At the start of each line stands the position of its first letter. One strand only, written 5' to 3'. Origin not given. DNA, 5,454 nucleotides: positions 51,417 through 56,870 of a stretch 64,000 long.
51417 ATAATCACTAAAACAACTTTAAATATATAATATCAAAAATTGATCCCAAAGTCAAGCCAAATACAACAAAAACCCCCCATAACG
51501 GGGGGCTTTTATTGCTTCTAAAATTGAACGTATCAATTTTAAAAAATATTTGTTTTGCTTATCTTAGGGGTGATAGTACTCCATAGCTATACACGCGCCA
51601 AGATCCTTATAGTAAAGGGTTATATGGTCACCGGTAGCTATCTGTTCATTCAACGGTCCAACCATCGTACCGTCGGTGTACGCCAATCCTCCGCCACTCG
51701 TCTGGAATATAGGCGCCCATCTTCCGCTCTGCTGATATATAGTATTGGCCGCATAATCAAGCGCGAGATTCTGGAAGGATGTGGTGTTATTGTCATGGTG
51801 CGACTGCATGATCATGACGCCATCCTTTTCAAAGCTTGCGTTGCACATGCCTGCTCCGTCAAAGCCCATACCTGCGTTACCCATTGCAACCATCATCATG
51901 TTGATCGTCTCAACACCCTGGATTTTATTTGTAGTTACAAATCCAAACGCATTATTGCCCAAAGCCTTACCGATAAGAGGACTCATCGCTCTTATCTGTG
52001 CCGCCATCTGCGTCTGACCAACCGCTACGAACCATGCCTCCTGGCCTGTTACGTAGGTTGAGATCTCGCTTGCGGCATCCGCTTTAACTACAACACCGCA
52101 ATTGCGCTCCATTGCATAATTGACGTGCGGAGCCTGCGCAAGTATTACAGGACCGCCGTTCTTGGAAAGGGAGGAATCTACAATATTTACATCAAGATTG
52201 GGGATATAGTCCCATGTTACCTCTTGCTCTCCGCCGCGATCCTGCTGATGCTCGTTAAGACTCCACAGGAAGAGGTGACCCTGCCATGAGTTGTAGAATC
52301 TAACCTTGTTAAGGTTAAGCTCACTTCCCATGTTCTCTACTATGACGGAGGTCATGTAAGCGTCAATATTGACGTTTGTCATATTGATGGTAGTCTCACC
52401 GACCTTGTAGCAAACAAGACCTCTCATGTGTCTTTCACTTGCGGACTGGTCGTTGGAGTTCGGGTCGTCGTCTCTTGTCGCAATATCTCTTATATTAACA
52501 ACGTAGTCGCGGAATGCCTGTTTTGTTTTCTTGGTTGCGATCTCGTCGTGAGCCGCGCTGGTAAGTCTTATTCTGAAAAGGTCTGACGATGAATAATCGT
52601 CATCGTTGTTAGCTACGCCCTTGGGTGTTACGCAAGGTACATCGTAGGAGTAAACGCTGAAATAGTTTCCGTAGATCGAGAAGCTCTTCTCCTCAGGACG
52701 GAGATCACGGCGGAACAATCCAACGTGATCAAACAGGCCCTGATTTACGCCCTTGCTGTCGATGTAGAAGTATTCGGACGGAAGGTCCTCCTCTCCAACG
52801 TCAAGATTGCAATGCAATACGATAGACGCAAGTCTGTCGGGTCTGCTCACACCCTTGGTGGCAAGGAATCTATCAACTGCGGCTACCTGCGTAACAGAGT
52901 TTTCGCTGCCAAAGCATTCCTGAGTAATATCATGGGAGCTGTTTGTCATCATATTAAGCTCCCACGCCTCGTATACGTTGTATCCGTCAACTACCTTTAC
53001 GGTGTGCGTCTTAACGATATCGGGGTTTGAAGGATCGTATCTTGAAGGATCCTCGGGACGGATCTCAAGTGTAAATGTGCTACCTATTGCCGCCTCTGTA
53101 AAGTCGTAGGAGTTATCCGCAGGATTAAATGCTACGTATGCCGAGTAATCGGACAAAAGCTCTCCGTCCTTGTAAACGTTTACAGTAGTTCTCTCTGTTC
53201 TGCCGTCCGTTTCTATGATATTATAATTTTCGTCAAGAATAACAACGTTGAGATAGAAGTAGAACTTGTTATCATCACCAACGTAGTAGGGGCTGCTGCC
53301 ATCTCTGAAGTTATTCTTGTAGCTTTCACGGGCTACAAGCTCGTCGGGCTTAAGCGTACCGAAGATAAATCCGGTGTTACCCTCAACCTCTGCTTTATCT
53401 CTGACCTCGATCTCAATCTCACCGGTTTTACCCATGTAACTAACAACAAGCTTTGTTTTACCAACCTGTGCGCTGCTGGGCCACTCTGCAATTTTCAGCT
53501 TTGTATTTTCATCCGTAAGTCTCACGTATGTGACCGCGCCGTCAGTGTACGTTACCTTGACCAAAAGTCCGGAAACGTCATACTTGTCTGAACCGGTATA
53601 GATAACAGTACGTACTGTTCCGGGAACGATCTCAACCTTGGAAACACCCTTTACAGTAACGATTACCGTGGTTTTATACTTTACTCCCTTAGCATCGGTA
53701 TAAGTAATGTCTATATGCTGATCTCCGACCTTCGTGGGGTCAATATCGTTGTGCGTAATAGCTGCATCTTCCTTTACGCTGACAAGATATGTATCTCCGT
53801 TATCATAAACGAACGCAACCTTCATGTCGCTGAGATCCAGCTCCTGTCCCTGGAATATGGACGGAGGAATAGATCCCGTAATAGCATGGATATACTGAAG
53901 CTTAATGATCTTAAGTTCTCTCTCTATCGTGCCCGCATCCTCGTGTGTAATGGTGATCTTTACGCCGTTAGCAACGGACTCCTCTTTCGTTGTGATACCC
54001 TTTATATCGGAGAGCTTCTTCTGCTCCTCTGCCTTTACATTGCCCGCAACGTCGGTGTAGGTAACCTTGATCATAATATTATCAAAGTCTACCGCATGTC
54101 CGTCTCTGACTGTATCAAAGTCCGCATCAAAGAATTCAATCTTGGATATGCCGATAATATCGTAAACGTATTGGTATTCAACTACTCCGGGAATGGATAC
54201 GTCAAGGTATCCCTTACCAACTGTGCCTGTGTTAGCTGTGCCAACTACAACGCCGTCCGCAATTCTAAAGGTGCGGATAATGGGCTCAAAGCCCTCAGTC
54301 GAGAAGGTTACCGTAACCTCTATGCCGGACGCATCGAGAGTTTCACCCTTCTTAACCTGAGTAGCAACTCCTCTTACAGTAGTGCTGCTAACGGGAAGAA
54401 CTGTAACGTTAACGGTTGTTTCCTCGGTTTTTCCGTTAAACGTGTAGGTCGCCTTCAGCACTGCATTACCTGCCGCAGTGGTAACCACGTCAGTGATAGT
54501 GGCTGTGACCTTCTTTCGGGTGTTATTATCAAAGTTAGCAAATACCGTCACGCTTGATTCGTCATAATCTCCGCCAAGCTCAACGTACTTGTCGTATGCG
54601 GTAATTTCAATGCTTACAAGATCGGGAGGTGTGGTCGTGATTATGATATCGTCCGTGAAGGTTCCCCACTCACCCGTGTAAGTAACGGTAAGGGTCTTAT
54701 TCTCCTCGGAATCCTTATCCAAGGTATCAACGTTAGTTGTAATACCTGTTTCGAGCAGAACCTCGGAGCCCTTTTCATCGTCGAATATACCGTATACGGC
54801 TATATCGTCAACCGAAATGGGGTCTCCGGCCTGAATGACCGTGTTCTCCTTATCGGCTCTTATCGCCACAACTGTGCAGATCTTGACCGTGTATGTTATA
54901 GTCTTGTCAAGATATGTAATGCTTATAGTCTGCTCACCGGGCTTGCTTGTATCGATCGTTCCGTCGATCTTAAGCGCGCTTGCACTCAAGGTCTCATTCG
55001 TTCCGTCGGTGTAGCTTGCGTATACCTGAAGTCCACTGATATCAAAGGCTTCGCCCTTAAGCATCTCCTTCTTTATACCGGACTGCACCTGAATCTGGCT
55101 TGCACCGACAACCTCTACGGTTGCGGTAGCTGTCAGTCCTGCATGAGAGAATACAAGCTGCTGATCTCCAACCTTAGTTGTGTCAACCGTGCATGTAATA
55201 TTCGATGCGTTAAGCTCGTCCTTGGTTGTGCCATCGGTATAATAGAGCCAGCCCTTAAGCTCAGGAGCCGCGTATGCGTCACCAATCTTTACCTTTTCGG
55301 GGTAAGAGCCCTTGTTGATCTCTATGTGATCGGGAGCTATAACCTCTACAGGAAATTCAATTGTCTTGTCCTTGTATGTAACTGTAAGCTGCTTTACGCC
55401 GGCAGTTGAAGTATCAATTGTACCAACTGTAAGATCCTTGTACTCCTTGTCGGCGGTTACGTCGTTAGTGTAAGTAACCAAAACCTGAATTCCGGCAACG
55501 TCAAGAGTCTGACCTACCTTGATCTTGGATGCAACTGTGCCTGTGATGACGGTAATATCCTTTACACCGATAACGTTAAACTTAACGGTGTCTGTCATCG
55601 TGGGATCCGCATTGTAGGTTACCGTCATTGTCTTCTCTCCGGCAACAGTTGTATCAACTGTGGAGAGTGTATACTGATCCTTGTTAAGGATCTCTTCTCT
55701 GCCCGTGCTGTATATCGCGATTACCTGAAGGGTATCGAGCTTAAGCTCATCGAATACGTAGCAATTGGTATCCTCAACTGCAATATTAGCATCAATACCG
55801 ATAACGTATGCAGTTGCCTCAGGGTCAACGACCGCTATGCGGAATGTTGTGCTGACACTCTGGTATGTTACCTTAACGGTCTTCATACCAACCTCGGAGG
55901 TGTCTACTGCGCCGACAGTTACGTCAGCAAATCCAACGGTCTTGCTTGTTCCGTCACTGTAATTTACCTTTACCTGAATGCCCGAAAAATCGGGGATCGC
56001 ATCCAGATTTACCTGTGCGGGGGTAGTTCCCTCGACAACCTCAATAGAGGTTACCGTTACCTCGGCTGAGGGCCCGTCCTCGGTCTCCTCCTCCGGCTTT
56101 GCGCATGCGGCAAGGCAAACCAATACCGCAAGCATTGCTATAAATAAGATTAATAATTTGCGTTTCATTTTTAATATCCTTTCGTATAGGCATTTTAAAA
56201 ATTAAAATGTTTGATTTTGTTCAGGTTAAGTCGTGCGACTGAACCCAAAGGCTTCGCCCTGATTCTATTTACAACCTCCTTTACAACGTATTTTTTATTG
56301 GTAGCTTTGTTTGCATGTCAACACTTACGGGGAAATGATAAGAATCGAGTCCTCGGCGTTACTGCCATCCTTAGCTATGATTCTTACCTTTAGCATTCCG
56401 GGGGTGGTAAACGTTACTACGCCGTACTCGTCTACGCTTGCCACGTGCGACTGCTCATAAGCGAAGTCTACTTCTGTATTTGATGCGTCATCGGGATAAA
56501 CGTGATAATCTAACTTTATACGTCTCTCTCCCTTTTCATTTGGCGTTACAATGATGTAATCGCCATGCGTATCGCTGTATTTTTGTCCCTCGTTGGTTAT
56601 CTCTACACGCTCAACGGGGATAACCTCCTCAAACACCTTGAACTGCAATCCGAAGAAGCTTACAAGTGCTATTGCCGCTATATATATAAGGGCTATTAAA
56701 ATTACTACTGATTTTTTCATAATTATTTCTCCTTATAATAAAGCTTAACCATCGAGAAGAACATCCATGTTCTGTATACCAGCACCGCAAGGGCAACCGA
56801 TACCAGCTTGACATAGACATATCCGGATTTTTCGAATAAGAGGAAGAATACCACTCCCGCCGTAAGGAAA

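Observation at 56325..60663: ABC ATPase fused to a ~460-aa YwaF/TMEM164-like polytopic domain, in an operon with an ABC-2-like permease and Ig-domain surface proteins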

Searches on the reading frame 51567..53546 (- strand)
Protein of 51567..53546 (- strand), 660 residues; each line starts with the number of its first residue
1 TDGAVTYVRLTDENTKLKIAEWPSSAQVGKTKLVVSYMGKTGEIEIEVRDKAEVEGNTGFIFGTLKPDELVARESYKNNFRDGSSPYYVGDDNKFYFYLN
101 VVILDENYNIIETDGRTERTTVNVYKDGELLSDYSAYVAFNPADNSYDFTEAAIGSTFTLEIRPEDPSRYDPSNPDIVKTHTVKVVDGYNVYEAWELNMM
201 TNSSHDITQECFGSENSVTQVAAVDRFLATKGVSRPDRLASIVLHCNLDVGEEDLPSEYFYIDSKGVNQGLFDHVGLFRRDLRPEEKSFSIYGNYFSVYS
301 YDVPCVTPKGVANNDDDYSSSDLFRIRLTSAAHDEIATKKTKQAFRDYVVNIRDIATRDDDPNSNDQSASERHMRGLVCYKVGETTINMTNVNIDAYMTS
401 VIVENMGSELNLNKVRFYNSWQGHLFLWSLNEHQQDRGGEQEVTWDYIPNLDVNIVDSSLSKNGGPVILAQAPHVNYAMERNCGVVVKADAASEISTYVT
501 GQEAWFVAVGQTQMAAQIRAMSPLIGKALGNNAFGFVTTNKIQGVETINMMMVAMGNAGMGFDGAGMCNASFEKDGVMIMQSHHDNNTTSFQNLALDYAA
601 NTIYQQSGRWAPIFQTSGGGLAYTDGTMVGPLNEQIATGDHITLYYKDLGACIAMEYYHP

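Call 23: search_solved_structures(query=window:51567-53405:-, max_evalue=10)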
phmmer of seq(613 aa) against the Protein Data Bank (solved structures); distinct sequences matched with E-value up to 10: 3.
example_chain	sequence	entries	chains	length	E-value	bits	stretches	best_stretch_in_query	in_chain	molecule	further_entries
11lx_Bh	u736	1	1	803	1.1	10.9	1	368-510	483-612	Virion structural protein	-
3s6k_A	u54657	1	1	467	1.1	10.9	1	522-588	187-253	Acetylglutamate kinase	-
5htk_A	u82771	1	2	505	1.6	10.3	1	304-390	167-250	6-phosphofructo-2-kinase/fructose-2,6-bisphosphatase 2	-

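Call 38: search_protein_families(library=pfam, alignment_id=A5, max_evalue=0.1)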
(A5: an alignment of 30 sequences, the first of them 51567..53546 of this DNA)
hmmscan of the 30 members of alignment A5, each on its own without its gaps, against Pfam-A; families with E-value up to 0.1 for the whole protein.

A. member 1, window:51567-53546:- (660 aa): 0 families

B. families by the number of members that match (of 30 scanned): 8 families
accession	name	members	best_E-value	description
PF07523.18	Big_3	8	1.9e-07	Bacterial Ig-like domain (group 3)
PF09479.16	Flg_new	1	5.3e-14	Listeria-Bacteroides repeat domain (List_Bact_rpt)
PF13229.12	Beta_helix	1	0.0027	Right handed beta helix region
PF22516.1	PreP_C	1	0.013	PreP C-terminal domain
PF09471.16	Peptidase_M64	1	0.018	IgA Peptidase M64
PF07564.17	DUF1542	1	0.018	Domain of Unknown Function (DUF1542)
PF19858.4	OxRdtase_C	1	0.063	Bacterial oxidoreductases, C-terminal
PF19688.4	DUF6189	1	0.084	Family of unknown function (DUF6189)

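Call 39: search_solved_structures(query=A5, max_evalue=10)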
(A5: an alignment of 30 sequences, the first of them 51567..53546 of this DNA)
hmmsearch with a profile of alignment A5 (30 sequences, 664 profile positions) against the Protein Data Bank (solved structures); distinct sequences matched with E-value up to 10: 3.
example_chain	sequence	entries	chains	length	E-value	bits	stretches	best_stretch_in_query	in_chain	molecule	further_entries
2l7y_A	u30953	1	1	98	0.0035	19.1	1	11-82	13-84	Putative endo-beta-N-acetylglucosaminidase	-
8rc2_A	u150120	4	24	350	0.28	12.8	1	159-184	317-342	CRISPR type AFERR-associated protein Csf2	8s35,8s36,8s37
3q6a_A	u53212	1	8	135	1.1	10.8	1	55-130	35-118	uncharacterized protein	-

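Call 42: find_homologous_proteins(query=window:51567-53546:-, max_evalue=0.00001)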
Query window:51567-53546:- (660 aa): 69 proteins with E <= 0.00001 among 8000 candidates.
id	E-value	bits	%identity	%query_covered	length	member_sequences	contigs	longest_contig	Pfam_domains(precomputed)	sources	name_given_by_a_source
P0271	2.8e-238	811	60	98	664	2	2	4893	-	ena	-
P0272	5.4e-212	724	54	99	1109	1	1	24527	PF07523.19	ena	-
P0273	1.5e-201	689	54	96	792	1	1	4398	-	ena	-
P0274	1.5e-199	683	52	100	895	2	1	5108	PF07523.19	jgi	-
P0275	4.3e-171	589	47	97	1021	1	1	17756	-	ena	-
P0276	8.7e-171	588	47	97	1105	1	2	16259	PF07523.19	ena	-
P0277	4.8e-153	529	44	100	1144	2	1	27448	PF07523.19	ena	-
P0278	6.6e-127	443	40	100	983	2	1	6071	PF07523.19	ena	-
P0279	1.8e-126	441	46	80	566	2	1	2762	-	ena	-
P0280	2.2e-123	431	39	96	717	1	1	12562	PF07523.19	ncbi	-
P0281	4.9e-122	427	39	96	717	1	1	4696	PF07523.19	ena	-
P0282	2.0e-121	425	39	96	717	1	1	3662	PF07523.19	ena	-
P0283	1.5e-118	415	38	98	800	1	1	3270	-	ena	-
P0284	3.0e-117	411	42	84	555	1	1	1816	-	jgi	jgi:hypothetical protein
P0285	9.4e-117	409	41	96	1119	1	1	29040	PF07523.19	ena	-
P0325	6.4e-33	132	29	98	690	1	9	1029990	PF07523.19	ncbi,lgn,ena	-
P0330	5.0e-14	70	25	91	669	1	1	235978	-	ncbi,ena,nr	ncbi:MAG: hypothetical protein J1F31_01190 [Erysipelotrichales bacterium]|nr:hypothetical protein [E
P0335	9.0e-10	56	23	81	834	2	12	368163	-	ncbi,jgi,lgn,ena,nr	ncbi:MAG: hypothetical protein E7354_04735 [Clostridiales bacterium]|nr:hypothetical protein [Clostr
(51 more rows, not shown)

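Call 60: predict_structure(alignment_id=A6)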
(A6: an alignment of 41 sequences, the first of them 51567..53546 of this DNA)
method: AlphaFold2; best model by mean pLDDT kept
length: 660 residues; sequences in the alignment: 41
mean_pLDDT: 90.1   pTM: 0.87
mean pLDDT of the five models: 90.1, 89.5, 88.3, 88.1, 87.8
residues with pLDDT >= 90: 444; 70-90: 171; 50-70: 40; < 50: 5
segments of 3 or more residues with pLDDT < 50: none
pLDDT, mean of each block of 10 residues (from residue 1): 60 67 73 83 79 58 92 96 97 95 86 82 97 96 94 98 93 93 98 98 87 83 96 93 98 96 89 95 97 98 92 90 97 98 97 96 68 90 97 96 97 97 95 96 95 98 95 89 94 96 89 92 89 92 93 80 76 97 76 89 87 94 81 88 89 93
secondary structure, 60 per line:
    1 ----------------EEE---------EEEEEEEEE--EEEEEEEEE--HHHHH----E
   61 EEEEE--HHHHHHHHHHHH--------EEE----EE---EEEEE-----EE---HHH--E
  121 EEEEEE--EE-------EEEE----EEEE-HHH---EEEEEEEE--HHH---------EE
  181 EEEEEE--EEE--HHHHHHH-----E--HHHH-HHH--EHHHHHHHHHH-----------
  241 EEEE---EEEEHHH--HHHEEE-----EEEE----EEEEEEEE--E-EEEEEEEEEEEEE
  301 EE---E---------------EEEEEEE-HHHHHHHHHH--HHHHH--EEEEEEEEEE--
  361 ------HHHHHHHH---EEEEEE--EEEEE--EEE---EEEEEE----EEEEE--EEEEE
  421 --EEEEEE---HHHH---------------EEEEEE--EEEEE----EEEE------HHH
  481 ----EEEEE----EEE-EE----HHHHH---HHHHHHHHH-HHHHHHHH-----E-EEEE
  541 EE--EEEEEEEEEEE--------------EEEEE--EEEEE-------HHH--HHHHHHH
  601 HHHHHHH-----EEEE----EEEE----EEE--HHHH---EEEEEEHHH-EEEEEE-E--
elements in order: E17-19 E29-37 E40-48 H51-55 E60-65 H68-79 E88-90 E100-104 E120-126 E138-141 E146-149 E157-164 E179-186 E189-191 H194-200 H209-212 H220-229 E241-244 E248-251 E260-262 E268-271 E276-283 E288-302 E322-328 H330-339 H342-346 E349-358 H367-374 E378-383 E386-390 E393-395 E399-404 E409-413 E416-420 E423-428 H432-435 E451-456 E459-463 E468-471 E485-489 E494-496 H504-508 H512-520 H522-529 E537-542 E545-555 E570-574 E577-581 H594-607 E613-616 E621-624 E629-631 H634-637 E641-646 E651-656

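Call 63: fold_search(model_id=the predicted structure, library=pdb)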
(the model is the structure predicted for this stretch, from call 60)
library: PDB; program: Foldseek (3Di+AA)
matches with E <= 10: 998; with E <= 0.001: 0
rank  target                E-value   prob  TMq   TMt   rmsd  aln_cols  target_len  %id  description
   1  8s80_A                1.6e-03  1.00  0.13  0.30  10.3       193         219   14  Domains 4 and 5 of Sap S-layer protein from Bacillus anthracis (released 2024-11-20)
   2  8s80_F                1.8e-03  1.00  0.13  0.30  10.4       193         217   14  Domains 4 and 5 of Sap S-layer protein from Bacillus anthracis (released 2024-11-20)
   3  8s80_C                2.8e-03  1.00  0.13  0.31  10.5       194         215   14  Domains 4 and 5 of Sap S-layer protein from Bacillus anthracis (released 2024-11-20)
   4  6nzs                  4.8e-03  0.57  0.18  0.20  17.7       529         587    8  Dextranase AoDex KQ11 (released 2019-02-27)
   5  8s80_B                5.6e-03  1.00  0.13  0.32  10.3       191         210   14  Domains 4 and 5 of Sap S-layer protein from Bacillus anthracis (released 2024-11-20)
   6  6vg4_A                5.8e-03  0.85  0.10  0.11  23.6       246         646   12  Human protocadherin 10 ectodomain (released 2020-03-11)
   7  2y25_A                6.1e-03  0.93  0.09  0.17  17.6       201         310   14  Crystal structure of the myomesin domains My11-My13 (released 2011-12-21)
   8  1f97                  7.1e-03  0.99  0.11  0.28  10.3       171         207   13  SOLUBLE PART OF THE JUNCTION ADHESION MOLECULE FROM MOUSE (released 2001-01-10)
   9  9g93_A                8.2e-03  0.99  0.13  0.14  10.6       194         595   14  CryoET structure of the in vitro grown Bacillus anthracis Sap S-layer (released 2024-12-18)
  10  1epf_A                1.1e-02  0.97  0.10  0.29  14.0       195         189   10  CRYSTAL STRUCTURE OF THE TWO N-TERMINAL IMMUNOGLOBULIN DOMAINS OF THE NEURAL CELL ADHESION MOLECULE (NCAM) (released 2000-10-09)
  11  5un2                  1.1e-02  0.89  0.10  0.18  15.9       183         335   12  Crystal Structure of Mouse Cadherin-23 EC19-21 with non-syndromic deafness (DFNB12) associated mutation R2029W (released 2018-02-07)
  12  6vg1_A                1.1e-02  0.69  0.10  0.10  24.3       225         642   11  xenopus protocadherin 8.1 EC1-6 (released 2020-03-11)
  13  5vkm_A                1.3e-02  0.91  0.08  0.15  11.3       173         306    9  Crystal structure of human CD22 Ig domains 1-3 in complex with alpha 2-6 sialyllactose (released 2017-10-04)
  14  6hhu_A                1.5e-02  0.91  0.10  0.12  21.5       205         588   11  Structure of the Bacillus anthracis Sap S-layer assembly domain (released 2019-07-24)
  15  6a77_A                1.6e-02  0.99  0.10  0.50   7.3       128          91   13  Crystal structure of the fifth immunoglobulin domain (Ig5) of human Robo1 in complex with the Fab fragment of murine m (released 2019-01-30)
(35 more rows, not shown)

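Call 64: find_encoding_contigs(protein=P0325, flank=7000, max_places=1)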
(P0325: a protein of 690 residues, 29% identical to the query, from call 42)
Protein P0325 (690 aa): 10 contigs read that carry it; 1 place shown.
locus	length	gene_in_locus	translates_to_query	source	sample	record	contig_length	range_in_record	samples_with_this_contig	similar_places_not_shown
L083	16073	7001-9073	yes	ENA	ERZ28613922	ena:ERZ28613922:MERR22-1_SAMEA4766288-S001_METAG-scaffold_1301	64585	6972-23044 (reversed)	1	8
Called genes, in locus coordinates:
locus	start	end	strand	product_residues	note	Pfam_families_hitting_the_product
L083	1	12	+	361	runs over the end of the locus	PF04055:Radical_SAM, PF13353:Fer4_12 (weak), PF13186:SPASM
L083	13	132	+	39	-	-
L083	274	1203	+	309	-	PF21762:DEDDh_C (weak)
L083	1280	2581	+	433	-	PF01225:Mur_ligase, PF08245:Mur_ligase_M, PF02875:Mur_ligase_C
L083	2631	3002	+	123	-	PF12732:YtxH (weak)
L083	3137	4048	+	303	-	-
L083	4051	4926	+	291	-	-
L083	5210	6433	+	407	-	PF00579:tRNA-synt_1b, PF22421:SYY_C-terminal, PF01479:S4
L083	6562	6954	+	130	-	-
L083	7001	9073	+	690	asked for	PF07523:Big_3 (weak)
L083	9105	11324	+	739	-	PF14808:TMEM164, PF00005:ABC_tran, PF13304:AAA_21 (weak)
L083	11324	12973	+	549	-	-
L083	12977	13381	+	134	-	-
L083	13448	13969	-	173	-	PF00583:Acetyltransf_1, PF13673:Acetyltransf_10, PF13508:Acetyltransf_7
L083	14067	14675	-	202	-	PF00163:Ribosomal_S4, PF01479:S4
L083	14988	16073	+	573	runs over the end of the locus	PF06160:EzrA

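Call 65: find_encoding_contigs(protein=P0330, flank=7000, max_places=1)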
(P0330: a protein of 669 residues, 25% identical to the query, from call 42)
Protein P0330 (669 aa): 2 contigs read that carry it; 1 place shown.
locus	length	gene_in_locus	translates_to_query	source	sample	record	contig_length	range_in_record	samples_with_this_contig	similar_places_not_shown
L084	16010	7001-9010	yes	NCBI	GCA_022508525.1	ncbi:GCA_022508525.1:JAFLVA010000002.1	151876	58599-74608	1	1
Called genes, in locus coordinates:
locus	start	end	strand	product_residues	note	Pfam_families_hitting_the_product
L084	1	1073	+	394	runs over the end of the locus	PF01053:Cys_Met_Meta_PP (weak), PF00155:Aminotran_1_2, PF01212:Beta_elim_lyase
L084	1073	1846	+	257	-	PF00106:adh_short, PF01370:Epimerase, PF08659:KR, PF13561:adh_short_C2, PF16363:GDP_Man_Dehyd (weak), PF08643:DUF1776 (weak)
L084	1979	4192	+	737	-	PF14808:TMEM164, PF13304:AAA_21 (faint), PF00005:ABC_tran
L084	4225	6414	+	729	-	PF09847:12TM_1 (weak)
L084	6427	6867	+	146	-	-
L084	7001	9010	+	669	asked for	-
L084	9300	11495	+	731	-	PF03477:ATP-cone, PF13597:NRDD, PF01228:Gly_radical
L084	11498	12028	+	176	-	PF13353:Fer4_12, PF04055:Radical_SAM (weak)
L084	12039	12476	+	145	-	PF00692:dUTPase, PF22769:DCD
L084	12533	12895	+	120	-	-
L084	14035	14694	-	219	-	-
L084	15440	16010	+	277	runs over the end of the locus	PF00248:Aldo_ket_red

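Call 66: find_encoding_contigs(protein=P0335, flank=7000, max_places=1)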
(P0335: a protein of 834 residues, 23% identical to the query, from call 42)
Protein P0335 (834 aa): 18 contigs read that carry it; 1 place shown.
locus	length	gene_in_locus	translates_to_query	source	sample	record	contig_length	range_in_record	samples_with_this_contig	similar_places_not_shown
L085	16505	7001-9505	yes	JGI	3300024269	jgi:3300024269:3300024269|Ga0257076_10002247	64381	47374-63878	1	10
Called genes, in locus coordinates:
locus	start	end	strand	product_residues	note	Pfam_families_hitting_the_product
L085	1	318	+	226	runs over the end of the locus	PF13349:DUF4097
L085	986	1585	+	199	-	PF13328:HD_4, PF01966:HD (weak)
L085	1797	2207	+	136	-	-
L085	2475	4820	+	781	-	PF14808:TMEM164, PF00005:ABC_tran, PF13304:AAA_21 (faint)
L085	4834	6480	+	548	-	PF16949:ABC_tran_2 (weak)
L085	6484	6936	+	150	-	-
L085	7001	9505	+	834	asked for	-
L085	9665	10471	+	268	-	-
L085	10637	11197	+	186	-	PF08207:EFP_N, PF01132:EFP, PF09285:Elong-fact-P_C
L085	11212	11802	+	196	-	-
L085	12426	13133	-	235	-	PF02656:DUF202 (faint), PF12158:DUF3592 (weak)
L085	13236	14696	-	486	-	PF12229:PG_binding_4 (weak), PF04294:VanW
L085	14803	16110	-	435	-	PF01743:PolyA_pol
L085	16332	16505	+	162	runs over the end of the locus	-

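Call 69: search_protein_families(library=pfam, proteins=[L084:4225-6411:+, L083:11324-12970:+, L085:4834-6477:+, L083:12977-13378:+, L084:6427-6864:+, L085:6484-6933:+], max_evalue=0.01)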
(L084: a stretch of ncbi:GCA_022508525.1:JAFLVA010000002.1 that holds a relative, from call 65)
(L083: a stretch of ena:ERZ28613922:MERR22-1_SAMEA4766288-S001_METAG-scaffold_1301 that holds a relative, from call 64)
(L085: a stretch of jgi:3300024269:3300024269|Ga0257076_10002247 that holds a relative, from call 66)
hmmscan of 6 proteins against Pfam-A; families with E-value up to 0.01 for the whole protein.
L084:4225-6411:+ (729 aa): 0 families

L083:11324-12970:+ (549 aa): 1 family
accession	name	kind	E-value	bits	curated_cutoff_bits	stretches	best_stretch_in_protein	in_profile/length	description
PF16949.11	ABC_tran_2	-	0.00017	21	25.7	1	34-448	13-429/542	Putative ATP-binding cassette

L085:4834-6477:+ (548 aa): 1 family
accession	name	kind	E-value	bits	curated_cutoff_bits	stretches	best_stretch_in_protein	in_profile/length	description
PF16949.11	ABC_tran_2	-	2.5e-06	27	25.7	1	32-467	15-450/542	Putative ATP-binding cassette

L083:12977-13378:+ (134 aa): 1 family
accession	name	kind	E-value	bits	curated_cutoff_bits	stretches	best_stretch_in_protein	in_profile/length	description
PF02368.24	Big_2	-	4.3e-05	23.8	22.8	1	69-127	19-76/79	Bacterial Ig-like domain (group 2)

L084:6427-6864:+ (146 aa): 0 families

L085:6484-6933:+ (150 aa): 0 families

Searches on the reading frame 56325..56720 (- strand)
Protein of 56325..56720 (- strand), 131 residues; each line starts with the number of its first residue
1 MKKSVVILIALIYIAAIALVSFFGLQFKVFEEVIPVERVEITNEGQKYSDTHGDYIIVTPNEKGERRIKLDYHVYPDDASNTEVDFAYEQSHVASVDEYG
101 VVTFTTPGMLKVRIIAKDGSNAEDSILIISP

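Call 3: search_protein_families(library=pfam, proteins=[window:56325-56720:-], max_evalue=0.1)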
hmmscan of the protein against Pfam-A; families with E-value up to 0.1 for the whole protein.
window:56325-56720:- (131 aa): 2 families
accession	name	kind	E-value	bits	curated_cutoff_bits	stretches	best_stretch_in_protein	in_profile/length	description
PF02368.24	Big_2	-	8.3e-06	26.1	22.8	1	69-122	21-74/79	Bacterial Ig-like domain (group 2)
PF22268.1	DUF6954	-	0.038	14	27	1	7-26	3-22/58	Family of unknown function (DUF6954)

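Call 4: search_protein_families(library=ncbifam, proteins=[window:56325-56720:-], max_evalue=0.1)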
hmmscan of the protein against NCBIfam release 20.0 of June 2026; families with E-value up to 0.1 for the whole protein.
window:56325-56720:- (131 aa): 1 family
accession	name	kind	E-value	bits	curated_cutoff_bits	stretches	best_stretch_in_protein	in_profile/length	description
TIGR01655.1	yxeA_fam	subfamily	0.024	15.3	29.65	1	1-67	1-69/114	YxeA family protein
